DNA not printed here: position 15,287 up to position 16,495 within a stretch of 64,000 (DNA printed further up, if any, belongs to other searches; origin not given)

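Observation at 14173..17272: Split MprF-like module: stand-alone aminoacyl-tRNA-dependent transferase domain flanked by two paralogous DMT permeases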

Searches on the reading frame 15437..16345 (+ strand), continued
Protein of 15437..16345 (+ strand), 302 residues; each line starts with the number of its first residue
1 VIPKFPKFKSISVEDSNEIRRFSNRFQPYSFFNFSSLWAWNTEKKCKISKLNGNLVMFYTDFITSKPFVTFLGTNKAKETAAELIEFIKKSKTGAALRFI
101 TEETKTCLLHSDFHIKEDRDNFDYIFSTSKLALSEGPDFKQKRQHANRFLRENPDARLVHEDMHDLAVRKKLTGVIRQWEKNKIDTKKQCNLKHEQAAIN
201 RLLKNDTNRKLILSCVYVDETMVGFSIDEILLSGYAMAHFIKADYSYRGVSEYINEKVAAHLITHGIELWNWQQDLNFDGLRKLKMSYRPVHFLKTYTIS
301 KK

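Call 42: search_protein_families(library=pfam, proteins=[L069:1496-2914:-, L069:3169-6564:+, L069:6992-7915:+, L069:8160-8708:+, L069:9560-10951:+, L069:11502-12623:-, L069:392-991:+], max_evalue=0.001)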
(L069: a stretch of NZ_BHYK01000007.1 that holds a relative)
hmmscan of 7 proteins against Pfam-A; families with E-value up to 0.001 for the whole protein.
L069:1496-2914:- (472 aa): 1 family
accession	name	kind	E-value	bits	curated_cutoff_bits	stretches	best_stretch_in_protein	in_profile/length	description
PF00581.25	Rhodanese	-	1.2e-36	125.7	22.2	3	217-303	21-101/102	Rhodanese-like domain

L069:3169-6564:+ (1131 aa): 6 families
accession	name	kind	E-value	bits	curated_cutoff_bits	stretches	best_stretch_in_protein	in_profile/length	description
PF02518.31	HATPase_c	-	4.1e-57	191.9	26.4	2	538-646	1-109/111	Histidine kinase-, DNA gyrase B-, and HSP90-like ATPase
PF00512.31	HisKA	-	3.1e-32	110.9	26.9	2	425-490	2-64/66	His Kinase A (phospho-acceptor) domain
PF00072.30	Response_reg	-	1.3e-26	93.4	30.2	1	708-820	1-110/111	Response regulator receiver domain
PF07695.17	7TMR-DISM_7TM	-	2.1e-14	54.4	29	1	205-403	4-205/205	7TM diverse intracellular signalling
PF13589.12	HATPase_c_3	-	4.2e-07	30.5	25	0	992-1063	4-76/137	Histidine kinase-, DNA gyrase B-, and HSP90-like ATPase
PF13581.12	HATPase_c_2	-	2.2e-06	28.2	27.4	0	998-1073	39-111/127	Histidine kinase-like ATPase domain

L069:6992-7915:+ (307 aa): 1 family
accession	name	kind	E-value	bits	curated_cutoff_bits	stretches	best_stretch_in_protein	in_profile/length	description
PF09924.15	LPG_synthase_C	-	1.2e-55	189.2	27.5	1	26-296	8-296/298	Phosphatidylglycerol lysyltransferase, C-terminal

L069:8160-8708:+ (182 aa): 6 families
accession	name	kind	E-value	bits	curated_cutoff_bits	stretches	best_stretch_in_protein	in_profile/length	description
PF13302.13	Acetyltransf_3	-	3e-22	80.2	25.4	1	11-149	3-138/138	Acetyltransferase (GNAT) domain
PF13420.13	Acetyltransf_4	-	6.8e-17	62.3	24.3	1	13-168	2-154/155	Acetyltransferase (GNAT) domain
PF00583.31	Acetyltransf_1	-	2e-12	47.9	20.7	1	59-148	31-116/116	Acetyltransferase (GNAT) family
PF13523.12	Acetyltransf_8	-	1.3e-05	25.3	27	1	97-152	86-141/145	Acetyltransferase (GNAT) domain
PF13508.13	Acetyltransf_7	-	2.8e-05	24.8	27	1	100-149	38-83/84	Acetyltransferase (GNAT) domain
PF08445.16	FR47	-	7e-05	23.2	22.1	1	100-150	31-79/86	FR47-like protein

L069:9560-10951:+ (463 aa): 3 families
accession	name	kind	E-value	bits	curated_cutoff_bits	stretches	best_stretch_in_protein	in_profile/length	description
PF13520.12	AA_permease_2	-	9e-54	183.4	27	1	19-419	1-402/427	Amino acid permease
PF00324.27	AA_permease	-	1.9e-40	139.4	24.6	1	26-439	4-449/470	Amino acid permease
PF03222.19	Trp_Tyr_perm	-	7.8e-05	22.4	22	1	21-275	5-257/393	Tryptophan/tyrosine permease family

L069:11502-12623:- (373 aa): 1 family
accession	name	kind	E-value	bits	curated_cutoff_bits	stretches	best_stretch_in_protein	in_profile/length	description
PF01594.21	AI-2E_transport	-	1.2e-51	176.3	34.3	1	43-360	16-324/327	AI-2E family transporter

L069:392-991:+ (199 aa): 0 families

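Call 56: search_solved_structures(query=A1, max_evalue=1, show_alignments=5)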
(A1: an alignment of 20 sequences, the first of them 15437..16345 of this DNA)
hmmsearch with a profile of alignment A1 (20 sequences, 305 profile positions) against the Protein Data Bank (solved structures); distinct sequences matched with E-value up to 1: 1.
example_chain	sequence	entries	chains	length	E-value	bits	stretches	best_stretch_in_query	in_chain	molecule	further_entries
2hqy_A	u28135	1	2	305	5.5e-35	124.2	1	8-303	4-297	conserved hypothetical protein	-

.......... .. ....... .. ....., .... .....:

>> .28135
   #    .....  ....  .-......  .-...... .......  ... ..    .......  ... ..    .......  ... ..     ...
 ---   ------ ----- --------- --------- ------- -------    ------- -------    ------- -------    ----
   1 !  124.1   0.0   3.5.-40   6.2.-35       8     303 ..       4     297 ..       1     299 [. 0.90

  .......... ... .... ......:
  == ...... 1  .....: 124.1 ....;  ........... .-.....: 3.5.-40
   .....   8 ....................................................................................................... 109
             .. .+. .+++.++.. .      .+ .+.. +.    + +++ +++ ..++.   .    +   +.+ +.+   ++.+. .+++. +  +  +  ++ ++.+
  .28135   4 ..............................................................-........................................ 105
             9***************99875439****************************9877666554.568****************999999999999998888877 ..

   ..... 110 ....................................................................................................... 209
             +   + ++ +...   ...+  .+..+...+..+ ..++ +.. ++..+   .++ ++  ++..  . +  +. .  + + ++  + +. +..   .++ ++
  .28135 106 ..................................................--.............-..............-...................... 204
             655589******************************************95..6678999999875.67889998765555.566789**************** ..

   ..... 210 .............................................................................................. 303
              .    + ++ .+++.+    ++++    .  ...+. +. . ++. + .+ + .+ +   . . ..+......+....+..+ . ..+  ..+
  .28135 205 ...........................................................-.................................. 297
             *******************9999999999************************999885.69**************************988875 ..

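Call 58: search_protein_families(library=pfam, proteins=[L009:4313-4804:+, L021:2176-2589:+], max_evalue=1)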
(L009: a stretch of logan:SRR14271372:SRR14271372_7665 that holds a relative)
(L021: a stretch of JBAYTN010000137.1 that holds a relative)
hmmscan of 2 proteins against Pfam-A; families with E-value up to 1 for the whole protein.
L009:4313-4804:+ (163 aa): 3 families
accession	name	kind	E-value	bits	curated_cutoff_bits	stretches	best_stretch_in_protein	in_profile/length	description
PF10348.14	DUF2427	-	0.12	12.6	23.8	1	40-85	27-71/105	Domain of unknown function (DUF2427)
PF09843.14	DUF2070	-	0.23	10.1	30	1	18-122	83-169/561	Predicted membrane protein (DUF2070)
PF11174.13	DUF2970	-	0.34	11.2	27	1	101-121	27-47/56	Protein of unknown function (DUF2970)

L021:2176-2589:+ (138 aa): 2 families
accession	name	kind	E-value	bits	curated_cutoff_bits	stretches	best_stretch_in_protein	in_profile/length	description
PF02675.21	AdoMet_dc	-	1.1e-23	84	25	1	16-129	1-107/107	S-adenosylmethionine decarboxylase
PF12829.12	Mhr1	-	0.15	12.6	27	1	26-66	7-47/84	Transcriptional regulation of mitochondrial recombination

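Call 85: search_protein_representatives(protein=window:15437-16345:+)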
Query: 302 residues. Proteins with E-value up to 0.001 (for the whole library): 4072; up to 1e-10: 2017; up to 1e-30: 675. The best 150 are listed.
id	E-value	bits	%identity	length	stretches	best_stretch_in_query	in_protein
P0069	8.7e-85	301.0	46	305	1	1-299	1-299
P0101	6.2e-80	285.1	42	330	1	3-301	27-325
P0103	4.8e-79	282.2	44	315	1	1-300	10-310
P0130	2.1e-77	276.8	44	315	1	2-301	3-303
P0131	7.3e-77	275.0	45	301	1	1-301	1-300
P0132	3.9e-75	269.4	42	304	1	1-302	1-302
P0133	1.8e-73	263.9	45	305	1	1-302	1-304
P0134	4.4e-72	259.4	42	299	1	1-299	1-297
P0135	1.6e-71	257.5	39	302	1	1-301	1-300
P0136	2.2e-71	257.1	41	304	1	2-300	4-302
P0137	2.0e-70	253.9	42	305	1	1-299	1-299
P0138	3.1e-70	253.3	39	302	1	1-299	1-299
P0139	3.1e-67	243.4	39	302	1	1-301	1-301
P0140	3.5e-67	243.3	39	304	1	1-299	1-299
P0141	4.0e-67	243.1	39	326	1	1-300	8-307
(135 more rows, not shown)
